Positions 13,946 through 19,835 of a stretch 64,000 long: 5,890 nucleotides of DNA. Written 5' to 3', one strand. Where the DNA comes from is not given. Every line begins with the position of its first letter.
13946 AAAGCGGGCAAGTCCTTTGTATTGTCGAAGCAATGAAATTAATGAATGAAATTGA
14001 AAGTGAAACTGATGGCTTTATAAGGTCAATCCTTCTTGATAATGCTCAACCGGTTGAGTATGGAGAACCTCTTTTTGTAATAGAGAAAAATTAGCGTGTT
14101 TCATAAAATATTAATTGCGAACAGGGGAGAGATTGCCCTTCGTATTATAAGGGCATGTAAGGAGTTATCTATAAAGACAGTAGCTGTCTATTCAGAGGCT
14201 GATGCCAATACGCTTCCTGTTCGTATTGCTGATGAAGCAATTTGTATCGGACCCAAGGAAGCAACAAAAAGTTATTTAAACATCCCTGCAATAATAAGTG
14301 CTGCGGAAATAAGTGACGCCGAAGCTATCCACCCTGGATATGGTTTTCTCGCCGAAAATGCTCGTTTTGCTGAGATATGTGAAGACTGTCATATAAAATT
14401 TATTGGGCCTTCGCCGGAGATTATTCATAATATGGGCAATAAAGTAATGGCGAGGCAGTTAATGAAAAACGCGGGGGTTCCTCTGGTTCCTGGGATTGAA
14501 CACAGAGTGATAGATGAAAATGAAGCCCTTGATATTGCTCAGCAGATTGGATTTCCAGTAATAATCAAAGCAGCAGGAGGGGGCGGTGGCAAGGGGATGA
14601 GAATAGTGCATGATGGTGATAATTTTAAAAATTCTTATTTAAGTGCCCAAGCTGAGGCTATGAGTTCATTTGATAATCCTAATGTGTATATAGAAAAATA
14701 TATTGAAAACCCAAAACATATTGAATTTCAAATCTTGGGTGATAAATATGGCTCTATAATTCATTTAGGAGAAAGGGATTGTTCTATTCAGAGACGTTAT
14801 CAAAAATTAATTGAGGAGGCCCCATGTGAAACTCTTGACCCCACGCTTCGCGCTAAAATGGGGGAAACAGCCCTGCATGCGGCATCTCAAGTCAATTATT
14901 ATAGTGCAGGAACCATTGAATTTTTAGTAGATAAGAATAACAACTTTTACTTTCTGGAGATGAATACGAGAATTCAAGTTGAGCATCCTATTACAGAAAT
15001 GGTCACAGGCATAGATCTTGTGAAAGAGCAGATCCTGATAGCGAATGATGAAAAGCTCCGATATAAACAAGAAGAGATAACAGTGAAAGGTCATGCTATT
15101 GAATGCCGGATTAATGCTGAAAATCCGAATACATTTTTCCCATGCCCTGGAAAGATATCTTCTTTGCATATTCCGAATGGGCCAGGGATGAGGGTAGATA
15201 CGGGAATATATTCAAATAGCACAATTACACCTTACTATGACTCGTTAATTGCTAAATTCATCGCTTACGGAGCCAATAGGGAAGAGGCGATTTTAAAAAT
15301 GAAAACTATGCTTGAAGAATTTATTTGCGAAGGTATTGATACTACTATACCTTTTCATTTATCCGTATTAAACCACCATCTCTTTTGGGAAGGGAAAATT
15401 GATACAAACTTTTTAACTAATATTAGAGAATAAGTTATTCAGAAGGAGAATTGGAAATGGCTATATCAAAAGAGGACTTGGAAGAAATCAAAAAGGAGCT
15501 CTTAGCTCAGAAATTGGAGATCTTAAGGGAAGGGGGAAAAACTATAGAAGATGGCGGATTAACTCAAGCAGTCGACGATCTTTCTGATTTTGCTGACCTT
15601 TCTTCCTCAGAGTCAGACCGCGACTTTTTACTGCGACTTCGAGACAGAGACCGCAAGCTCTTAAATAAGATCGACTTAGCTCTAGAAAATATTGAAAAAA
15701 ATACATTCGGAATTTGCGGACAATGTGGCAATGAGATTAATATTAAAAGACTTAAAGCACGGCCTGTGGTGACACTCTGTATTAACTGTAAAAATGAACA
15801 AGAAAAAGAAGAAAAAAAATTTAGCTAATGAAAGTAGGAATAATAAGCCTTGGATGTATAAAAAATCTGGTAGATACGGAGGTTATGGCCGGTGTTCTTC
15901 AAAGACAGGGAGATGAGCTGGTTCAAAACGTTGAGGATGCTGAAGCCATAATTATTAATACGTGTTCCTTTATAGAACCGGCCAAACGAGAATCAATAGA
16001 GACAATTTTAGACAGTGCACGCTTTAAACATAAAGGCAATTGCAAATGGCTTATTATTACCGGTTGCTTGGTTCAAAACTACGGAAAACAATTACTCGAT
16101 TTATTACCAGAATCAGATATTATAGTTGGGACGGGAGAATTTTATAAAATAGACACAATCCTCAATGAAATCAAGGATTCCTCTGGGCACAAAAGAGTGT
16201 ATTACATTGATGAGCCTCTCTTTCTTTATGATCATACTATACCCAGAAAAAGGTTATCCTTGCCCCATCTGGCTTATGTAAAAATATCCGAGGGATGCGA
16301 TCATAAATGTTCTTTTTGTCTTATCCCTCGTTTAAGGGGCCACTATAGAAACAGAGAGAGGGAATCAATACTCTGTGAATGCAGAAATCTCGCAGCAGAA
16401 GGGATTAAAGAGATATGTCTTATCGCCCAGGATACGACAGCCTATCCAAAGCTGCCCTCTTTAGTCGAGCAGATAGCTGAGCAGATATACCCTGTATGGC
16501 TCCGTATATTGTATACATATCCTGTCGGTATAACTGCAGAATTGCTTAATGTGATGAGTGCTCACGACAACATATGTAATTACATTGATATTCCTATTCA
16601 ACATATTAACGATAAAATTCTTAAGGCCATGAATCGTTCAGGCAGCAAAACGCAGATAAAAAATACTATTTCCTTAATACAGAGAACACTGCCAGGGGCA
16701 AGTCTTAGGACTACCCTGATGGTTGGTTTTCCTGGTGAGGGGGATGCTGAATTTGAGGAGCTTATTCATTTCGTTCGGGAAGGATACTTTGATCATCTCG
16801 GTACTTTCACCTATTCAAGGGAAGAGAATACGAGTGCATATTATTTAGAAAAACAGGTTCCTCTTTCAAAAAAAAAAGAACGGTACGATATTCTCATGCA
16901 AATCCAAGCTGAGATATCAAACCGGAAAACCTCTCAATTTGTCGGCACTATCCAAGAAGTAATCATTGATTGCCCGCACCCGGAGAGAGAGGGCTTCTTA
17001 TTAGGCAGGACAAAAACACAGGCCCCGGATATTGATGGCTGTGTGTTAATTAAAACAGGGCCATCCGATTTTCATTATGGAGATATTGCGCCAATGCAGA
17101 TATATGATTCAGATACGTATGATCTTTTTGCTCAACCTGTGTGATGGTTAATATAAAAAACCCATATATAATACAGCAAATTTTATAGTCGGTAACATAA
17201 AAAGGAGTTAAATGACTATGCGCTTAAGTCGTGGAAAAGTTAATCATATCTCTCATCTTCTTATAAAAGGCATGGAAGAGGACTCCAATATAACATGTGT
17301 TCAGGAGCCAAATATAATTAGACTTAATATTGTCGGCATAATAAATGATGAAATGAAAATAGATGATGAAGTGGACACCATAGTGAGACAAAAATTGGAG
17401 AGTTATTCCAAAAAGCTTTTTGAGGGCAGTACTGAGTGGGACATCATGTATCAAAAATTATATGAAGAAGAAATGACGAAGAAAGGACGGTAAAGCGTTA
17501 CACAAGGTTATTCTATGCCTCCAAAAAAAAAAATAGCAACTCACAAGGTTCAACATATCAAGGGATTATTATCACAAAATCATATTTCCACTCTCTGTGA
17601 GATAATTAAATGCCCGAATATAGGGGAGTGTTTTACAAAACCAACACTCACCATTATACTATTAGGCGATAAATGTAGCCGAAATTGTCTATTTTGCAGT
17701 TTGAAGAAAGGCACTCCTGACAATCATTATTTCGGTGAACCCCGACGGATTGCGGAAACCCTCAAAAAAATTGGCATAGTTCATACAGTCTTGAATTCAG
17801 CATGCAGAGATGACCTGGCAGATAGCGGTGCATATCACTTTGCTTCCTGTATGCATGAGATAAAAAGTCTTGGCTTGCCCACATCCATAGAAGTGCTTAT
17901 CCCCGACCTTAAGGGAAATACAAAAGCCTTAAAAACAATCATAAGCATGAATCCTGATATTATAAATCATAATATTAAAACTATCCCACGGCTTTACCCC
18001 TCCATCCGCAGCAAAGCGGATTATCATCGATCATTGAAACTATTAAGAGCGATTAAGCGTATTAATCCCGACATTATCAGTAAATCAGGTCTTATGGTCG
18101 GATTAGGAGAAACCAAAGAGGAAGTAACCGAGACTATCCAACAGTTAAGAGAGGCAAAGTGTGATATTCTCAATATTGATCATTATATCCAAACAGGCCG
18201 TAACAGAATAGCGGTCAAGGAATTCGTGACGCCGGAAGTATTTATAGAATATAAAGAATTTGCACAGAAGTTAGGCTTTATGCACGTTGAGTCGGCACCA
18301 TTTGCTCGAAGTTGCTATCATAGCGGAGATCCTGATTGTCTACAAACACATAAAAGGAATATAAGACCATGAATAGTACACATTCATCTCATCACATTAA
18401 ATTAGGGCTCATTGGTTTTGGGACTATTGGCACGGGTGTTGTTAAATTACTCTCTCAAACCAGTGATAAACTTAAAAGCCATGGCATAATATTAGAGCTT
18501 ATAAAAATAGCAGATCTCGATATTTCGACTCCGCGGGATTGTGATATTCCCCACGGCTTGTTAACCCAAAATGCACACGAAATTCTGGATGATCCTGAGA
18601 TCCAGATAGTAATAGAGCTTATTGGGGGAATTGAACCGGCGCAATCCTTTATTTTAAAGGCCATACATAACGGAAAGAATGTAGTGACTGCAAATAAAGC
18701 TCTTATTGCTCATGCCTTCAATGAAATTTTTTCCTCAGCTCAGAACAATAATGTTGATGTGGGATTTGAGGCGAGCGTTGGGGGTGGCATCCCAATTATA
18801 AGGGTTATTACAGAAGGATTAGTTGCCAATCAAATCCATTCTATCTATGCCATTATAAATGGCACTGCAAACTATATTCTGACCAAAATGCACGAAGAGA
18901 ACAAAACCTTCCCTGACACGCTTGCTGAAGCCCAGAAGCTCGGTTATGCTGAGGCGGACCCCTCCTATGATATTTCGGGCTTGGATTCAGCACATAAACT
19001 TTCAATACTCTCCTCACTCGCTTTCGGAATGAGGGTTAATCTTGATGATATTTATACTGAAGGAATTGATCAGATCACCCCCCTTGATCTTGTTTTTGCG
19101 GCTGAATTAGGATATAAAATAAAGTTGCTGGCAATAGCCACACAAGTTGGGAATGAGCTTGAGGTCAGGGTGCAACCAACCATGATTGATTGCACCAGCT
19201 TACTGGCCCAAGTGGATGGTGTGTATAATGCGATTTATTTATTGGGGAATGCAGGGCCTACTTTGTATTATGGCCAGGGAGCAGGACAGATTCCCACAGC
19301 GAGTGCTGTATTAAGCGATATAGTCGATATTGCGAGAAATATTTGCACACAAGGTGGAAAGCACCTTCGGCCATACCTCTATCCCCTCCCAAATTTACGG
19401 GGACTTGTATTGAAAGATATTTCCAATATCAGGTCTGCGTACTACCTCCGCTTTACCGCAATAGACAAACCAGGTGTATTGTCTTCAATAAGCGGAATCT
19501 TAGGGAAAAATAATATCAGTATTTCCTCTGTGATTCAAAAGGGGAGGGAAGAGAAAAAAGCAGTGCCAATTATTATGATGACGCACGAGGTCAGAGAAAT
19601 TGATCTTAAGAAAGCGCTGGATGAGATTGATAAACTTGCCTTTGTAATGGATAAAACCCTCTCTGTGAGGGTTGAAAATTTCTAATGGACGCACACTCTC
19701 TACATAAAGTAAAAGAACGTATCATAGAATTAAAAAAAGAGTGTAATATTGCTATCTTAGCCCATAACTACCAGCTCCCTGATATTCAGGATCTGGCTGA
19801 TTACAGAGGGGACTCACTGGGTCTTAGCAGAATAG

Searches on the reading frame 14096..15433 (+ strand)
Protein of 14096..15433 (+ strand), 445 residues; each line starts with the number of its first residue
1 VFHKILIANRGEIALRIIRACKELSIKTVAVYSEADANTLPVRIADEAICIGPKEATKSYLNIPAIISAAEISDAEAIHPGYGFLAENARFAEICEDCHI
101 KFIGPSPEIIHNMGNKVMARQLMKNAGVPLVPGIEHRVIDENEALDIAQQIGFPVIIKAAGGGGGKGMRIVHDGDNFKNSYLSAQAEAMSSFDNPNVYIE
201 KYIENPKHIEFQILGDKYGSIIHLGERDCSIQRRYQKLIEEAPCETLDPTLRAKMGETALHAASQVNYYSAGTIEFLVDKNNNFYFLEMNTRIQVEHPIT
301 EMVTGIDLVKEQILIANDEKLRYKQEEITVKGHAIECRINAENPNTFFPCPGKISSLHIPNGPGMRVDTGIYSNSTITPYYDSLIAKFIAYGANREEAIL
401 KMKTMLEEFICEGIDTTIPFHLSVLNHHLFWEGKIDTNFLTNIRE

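Call 26: search_protein_families(library=pfam, proteins=[window:14096-15433:+], max_evalue=0.0001)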
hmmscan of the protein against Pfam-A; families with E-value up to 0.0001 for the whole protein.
window:14096-15433:+ (445 aa): 7 families
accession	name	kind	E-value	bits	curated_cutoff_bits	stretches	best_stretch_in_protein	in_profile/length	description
PF02786.22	CPSase_L_D2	-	1.2e-78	263.9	19.8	1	116-322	2-209/211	Carbamoyl-phosphate synthase L chain, ATP binding domain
PF00289.28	Biotin_carb_N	-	4.5e-46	156.3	25.5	1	1-110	1-110/110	Biotin carboxylase, N-terminal domain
PF02785.25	Biotin_carb_C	-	6.7e-37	126.3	32.4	1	336-441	1-107/108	Biotin carboxylase C-terminal domain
PF07478.18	Dala_Dala_lig_C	-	1.6e-10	41.3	24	1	122-291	1-174/204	D-ala D-ala ligase C-terminus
PF02222.28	ATP-grasp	-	7.7e-06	26.1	27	1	137-292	14-162/179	ATP-grasp domain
PF14397.11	ATPgrasp_ST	-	9.3e-06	25.5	31.4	0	109-208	15-125/278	Sugar-transfer associated ATP-grasp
PF08443.16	RimK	-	6.1e-05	23.1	21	0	138-311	24-183/188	RimK-like ATP-grasp domain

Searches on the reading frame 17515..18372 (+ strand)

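Call 27: search_protein_families(library=pfam, proteins=[window:17515-18372:+], max_evalue=0.0001)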
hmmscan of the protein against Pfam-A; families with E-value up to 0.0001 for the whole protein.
window:17515-18372:+ (285 aa): 1 family
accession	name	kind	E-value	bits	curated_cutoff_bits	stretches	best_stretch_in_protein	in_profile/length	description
PF04055.27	Radical_SAM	-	1e-14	55.5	29.5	1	50-210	3-165/166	Radical SAM superfamily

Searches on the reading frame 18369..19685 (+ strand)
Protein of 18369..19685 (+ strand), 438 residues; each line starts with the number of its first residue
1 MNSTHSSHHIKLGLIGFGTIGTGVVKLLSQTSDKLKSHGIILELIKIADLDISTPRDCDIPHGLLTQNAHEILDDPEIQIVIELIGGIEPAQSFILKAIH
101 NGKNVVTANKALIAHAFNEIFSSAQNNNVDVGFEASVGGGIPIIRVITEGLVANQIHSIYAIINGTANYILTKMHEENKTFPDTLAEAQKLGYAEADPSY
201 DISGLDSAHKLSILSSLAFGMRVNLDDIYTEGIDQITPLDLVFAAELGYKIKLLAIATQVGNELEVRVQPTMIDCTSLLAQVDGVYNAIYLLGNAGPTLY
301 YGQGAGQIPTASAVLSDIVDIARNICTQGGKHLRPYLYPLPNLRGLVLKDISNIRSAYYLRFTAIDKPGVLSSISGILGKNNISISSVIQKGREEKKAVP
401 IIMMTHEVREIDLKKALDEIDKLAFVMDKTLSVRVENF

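Call 27: search_protein_families(library=pfam, proteins=[window:18369-19685:+], max_evalue=0.0001)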
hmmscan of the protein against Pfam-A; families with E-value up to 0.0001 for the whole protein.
window:18369-19685:+ (438 aa): 4 families
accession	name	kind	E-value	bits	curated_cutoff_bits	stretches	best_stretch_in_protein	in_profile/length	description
PF00742.24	Homoserine_dh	-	2.7e-61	206.8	22.9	1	142-319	1-173/173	Homoserine dehydrogenase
PF03447.22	NAD_binding_3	-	1.6e-18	68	24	1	16-134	1-116/116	Homoserine dehydrogenase, NAD binding domain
PF01842.31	ACT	-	3.2e-14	52.8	27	1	358-424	1-65/66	ACT domain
PF22629.2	ACT_AHAS_ss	-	3e-06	27.7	27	1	363-426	4-65/67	AHAS small subunit-like ACT domain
